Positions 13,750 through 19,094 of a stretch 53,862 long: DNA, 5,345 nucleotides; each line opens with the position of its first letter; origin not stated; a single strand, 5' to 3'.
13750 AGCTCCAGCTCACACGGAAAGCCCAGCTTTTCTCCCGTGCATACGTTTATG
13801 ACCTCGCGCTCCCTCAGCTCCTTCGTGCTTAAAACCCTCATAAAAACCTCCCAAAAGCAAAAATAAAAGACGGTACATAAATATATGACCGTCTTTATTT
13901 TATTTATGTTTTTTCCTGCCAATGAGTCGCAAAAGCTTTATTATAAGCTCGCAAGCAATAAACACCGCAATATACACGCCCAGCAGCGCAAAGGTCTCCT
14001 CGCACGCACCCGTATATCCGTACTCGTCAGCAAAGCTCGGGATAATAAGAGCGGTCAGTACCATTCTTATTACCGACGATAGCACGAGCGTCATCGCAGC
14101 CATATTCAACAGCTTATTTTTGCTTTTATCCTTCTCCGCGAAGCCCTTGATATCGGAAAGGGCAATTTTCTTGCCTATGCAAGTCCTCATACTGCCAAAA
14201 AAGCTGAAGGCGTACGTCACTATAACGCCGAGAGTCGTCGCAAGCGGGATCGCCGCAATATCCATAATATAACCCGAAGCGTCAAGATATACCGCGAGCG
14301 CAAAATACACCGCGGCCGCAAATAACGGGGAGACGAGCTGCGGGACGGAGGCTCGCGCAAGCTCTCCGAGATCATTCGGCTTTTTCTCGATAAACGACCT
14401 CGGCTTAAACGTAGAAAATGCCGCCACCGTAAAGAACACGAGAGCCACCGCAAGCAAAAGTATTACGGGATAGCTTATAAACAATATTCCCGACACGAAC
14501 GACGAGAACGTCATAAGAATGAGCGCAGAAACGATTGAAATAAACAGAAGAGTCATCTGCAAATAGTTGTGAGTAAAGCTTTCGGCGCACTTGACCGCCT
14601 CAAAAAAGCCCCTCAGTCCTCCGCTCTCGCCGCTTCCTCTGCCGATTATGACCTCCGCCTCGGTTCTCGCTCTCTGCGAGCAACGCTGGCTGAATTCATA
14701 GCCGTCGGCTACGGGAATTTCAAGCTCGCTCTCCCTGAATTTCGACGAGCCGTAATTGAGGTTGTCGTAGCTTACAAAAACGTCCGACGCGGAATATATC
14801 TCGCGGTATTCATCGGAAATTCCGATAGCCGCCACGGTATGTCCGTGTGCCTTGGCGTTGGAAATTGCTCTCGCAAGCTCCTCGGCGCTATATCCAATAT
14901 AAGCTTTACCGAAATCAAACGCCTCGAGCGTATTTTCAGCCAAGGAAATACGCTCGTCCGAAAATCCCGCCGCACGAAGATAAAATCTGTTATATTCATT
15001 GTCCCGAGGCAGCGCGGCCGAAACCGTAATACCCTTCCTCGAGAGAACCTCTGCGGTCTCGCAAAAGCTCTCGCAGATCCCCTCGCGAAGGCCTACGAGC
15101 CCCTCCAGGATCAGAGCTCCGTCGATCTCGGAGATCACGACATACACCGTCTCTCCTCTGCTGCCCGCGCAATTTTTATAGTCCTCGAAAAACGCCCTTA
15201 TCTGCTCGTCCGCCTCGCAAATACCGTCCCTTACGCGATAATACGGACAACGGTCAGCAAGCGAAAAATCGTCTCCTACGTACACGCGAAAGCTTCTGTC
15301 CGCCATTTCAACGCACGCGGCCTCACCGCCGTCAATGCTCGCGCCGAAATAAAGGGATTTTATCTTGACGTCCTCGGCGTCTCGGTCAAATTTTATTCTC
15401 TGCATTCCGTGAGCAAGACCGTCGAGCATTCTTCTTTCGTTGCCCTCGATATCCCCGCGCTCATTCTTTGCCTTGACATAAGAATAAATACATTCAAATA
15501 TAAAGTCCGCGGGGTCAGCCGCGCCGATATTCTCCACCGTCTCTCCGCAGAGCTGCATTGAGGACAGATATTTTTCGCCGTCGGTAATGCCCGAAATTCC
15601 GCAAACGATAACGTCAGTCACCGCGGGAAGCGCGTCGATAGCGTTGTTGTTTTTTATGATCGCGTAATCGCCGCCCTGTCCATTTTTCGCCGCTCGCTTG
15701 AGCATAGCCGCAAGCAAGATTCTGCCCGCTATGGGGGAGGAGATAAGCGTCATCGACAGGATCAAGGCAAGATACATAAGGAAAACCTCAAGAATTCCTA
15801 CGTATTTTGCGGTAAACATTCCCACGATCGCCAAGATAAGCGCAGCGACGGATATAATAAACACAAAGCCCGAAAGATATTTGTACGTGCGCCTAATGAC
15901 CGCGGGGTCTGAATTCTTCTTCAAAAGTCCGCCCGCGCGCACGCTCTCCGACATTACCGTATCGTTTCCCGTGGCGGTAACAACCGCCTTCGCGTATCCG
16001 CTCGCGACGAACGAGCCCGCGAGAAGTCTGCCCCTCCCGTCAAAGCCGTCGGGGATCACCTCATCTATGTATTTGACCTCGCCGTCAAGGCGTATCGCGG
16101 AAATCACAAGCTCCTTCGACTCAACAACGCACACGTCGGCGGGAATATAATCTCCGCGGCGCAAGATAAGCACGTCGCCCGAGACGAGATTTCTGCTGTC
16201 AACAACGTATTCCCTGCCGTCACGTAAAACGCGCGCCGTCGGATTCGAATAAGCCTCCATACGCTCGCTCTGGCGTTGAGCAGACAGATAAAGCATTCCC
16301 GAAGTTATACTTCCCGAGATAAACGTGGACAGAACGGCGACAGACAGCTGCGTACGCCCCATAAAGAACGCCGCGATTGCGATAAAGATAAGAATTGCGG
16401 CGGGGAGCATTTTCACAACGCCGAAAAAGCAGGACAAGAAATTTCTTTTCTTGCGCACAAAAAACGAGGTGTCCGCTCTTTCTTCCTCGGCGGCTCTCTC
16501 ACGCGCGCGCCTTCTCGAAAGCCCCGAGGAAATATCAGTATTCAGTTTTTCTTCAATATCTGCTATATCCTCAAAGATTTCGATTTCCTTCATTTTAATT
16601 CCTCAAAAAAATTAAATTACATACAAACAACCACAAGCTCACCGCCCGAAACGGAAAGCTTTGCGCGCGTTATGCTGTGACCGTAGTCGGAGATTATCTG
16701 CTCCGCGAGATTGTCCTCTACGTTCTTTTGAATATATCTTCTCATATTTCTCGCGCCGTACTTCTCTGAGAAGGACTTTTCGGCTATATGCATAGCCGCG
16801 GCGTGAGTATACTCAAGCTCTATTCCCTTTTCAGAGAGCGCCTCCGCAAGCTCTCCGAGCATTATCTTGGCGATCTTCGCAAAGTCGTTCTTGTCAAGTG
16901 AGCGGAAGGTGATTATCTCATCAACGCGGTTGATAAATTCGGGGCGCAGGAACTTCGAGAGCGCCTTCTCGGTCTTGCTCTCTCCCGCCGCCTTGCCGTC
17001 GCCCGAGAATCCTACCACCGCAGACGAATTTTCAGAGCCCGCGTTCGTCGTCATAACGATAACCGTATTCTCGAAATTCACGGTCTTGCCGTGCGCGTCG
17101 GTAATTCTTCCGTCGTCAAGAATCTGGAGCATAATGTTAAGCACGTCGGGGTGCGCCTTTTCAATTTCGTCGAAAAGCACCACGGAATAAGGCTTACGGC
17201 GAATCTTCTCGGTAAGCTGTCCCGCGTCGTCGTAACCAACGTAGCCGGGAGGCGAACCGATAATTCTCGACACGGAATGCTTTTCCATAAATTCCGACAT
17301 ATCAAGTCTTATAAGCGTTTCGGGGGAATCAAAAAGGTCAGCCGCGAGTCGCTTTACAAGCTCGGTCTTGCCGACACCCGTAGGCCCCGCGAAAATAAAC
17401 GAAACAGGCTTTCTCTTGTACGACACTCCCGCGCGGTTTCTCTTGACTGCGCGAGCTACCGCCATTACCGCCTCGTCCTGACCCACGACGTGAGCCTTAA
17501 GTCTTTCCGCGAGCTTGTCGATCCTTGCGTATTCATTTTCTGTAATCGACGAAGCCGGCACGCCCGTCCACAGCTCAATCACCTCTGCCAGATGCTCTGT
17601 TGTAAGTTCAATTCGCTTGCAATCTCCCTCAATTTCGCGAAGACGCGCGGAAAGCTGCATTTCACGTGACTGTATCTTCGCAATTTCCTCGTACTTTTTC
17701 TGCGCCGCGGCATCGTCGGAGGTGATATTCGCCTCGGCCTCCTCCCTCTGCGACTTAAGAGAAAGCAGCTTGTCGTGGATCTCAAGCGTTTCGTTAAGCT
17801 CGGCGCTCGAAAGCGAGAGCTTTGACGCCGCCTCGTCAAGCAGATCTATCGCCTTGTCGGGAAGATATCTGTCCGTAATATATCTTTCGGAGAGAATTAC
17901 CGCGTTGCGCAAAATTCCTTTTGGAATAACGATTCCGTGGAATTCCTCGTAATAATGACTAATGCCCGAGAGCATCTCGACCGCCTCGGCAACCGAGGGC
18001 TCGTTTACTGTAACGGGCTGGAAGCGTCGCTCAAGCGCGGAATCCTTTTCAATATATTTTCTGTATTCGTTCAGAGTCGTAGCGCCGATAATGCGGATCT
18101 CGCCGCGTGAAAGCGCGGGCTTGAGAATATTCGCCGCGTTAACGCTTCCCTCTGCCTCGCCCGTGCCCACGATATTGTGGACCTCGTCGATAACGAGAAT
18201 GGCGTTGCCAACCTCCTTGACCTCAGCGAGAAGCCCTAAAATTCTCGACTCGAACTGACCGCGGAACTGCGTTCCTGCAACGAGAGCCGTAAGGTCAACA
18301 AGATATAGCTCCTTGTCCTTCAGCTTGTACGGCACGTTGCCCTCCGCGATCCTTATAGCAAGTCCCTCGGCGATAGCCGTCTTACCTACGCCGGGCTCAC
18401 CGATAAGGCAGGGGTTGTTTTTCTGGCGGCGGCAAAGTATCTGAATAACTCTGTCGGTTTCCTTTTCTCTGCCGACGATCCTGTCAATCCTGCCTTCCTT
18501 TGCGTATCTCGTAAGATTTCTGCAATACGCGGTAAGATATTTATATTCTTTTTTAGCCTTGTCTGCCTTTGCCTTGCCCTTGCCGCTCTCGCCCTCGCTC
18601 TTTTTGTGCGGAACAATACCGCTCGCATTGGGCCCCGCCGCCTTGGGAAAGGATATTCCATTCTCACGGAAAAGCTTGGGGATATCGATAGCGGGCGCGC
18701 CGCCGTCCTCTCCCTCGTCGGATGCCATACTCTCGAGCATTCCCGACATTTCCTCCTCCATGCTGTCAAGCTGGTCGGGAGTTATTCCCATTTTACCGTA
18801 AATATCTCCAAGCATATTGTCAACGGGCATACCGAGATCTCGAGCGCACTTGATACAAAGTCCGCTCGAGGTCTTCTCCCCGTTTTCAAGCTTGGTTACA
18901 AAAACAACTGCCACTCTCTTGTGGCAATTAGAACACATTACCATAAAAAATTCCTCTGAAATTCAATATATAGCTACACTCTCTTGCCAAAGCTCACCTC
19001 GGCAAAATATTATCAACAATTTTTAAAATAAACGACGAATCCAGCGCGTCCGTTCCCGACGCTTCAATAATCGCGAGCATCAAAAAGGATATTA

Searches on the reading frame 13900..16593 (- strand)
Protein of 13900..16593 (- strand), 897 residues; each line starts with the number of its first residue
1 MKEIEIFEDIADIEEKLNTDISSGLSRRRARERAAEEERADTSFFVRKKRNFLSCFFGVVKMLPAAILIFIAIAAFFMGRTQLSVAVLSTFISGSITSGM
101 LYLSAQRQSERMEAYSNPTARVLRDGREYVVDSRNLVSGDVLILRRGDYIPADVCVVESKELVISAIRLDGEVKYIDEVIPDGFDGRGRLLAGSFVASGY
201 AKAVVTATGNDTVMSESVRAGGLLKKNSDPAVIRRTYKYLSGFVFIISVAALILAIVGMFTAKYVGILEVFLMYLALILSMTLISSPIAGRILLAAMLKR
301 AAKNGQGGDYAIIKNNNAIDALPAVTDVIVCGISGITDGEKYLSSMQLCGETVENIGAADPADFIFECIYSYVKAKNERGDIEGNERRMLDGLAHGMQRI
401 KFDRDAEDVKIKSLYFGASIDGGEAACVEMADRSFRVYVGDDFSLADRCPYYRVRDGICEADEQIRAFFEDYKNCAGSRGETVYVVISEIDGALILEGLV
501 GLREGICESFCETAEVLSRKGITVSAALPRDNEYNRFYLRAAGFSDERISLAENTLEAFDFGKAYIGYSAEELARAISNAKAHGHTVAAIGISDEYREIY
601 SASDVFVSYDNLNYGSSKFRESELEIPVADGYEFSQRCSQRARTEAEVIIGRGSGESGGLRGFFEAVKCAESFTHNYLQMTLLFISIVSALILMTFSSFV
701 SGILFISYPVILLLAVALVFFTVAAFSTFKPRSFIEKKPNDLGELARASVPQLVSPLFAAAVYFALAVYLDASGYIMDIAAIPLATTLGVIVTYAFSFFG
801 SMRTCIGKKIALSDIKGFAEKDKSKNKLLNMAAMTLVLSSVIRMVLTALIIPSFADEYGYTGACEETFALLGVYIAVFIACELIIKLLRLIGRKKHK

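Call 32: search_protein_families(library=pfam, proteins=[window:13900-16593:-], max_evalue=0.001)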
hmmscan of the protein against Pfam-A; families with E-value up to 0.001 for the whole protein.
window:13900-16593:- (897 aa): 1 family
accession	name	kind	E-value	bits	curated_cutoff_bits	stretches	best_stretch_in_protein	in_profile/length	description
PF00122.25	E1-E2_ATPase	-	6.9e-23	81.5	28.1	1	116-303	3-180/181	E1-E2 ATPase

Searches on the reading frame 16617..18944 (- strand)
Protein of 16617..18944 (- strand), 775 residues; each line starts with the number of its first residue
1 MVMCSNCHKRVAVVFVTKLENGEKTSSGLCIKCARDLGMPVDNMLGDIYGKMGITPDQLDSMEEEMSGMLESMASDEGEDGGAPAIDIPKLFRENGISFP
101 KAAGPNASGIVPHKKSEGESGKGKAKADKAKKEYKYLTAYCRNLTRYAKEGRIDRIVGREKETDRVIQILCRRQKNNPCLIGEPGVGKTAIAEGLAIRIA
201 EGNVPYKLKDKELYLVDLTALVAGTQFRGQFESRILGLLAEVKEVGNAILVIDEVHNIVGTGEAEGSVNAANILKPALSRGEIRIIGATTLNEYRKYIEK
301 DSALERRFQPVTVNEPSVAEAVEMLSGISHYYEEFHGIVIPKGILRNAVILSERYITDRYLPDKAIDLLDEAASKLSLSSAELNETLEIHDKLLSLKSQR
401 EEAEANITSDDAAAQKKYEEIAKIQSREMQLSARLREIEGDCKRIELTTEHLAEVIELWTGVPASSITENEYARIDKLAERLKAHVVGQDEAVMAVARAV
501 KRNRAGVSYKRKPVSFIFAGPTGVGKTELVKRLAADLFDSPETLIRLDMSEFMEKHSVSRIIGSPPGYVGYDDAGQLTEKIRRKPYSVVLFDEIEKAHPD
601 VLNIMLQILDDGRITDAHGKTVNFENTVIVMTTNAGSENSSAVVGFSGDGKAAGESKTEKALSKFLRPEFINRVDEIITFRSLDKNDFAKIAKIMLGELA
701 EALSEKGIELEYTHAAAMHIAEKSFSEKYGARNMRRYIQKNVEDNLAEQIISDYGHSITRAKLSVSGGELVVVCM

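Call 32: search_protein_families(library=pfam, proteins=[window:16617-18944:-], max_evalue=0.001)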
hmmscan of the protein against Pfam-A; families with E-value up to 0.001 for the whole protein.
window:16617-18944:- (775 aa): 24 families
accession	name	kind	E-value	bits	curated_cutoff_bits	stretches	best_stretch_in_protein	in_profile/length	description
PF07724.20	AAA_2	-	1.9e-65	220.4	27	1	512-677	2-166/166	AAA domain (Cdc48 subfamily)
PF17871.7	AAA_lid_9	-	1.9e-27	95.6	22.8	1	317-416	1-101/104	AAA lid domain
PF00004.35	AAA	-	1e-22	81.4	21.2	2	179-295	2-112/131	ATPase family associated with various cellular activities (AAA)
PF10431.15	ClpB_D2-small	-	2.9e-21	75.7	21.9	1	683-753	1-71/81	C-terminal, D2-small domain, of ClpB protein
PF07728.20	AAA_5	-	1.4e-18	67.7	22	1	516-637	2-125/139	AAA domain (dynein-related subfamily)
PF13401.12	AAA_22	-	1.8e-10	41.7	27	0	174-263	4-97/130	AAA domain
PF05621.17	TniB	-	1.7e-09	37.8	22.4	1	201-314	74-185/189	Bacterial TniB protein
PF13191.12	AAA_16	-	3e-09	38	32.6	1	156-202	2-51/167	AAA ATPase domain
PF20720.3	nSTAND3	-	3.9e-07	30.3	27.2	0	165-207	9-50/155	Novel STAND NTPase 3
PF00158.32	Sigma54_activat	-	1.3e-06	28.7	20.2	1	509-637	18-145/168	Sigma-54 interaction domain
PF01637.24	ATPase_2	-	1.1e-05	25.8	33.2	0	511-540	19-47/225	ATPase domain predominantly from Archaea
PF13173.12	AAA_14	-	1.3e-05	25.7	27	0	517-612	6-88/129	AAA domain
PF01078.27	Mg_chelatase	-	1.6e-05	24.8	20.3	0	515-539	24-48/207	Magnesium chelatase, subunit ChlI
PF05729.18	NACHT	-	1.8e-05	25.1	26.7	0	179-206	4-31/167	NACHT domain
PF12775.13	AAA_7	-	3.3e-05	24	25.8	0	515-564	35-84/181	P-loop containing dynein motor region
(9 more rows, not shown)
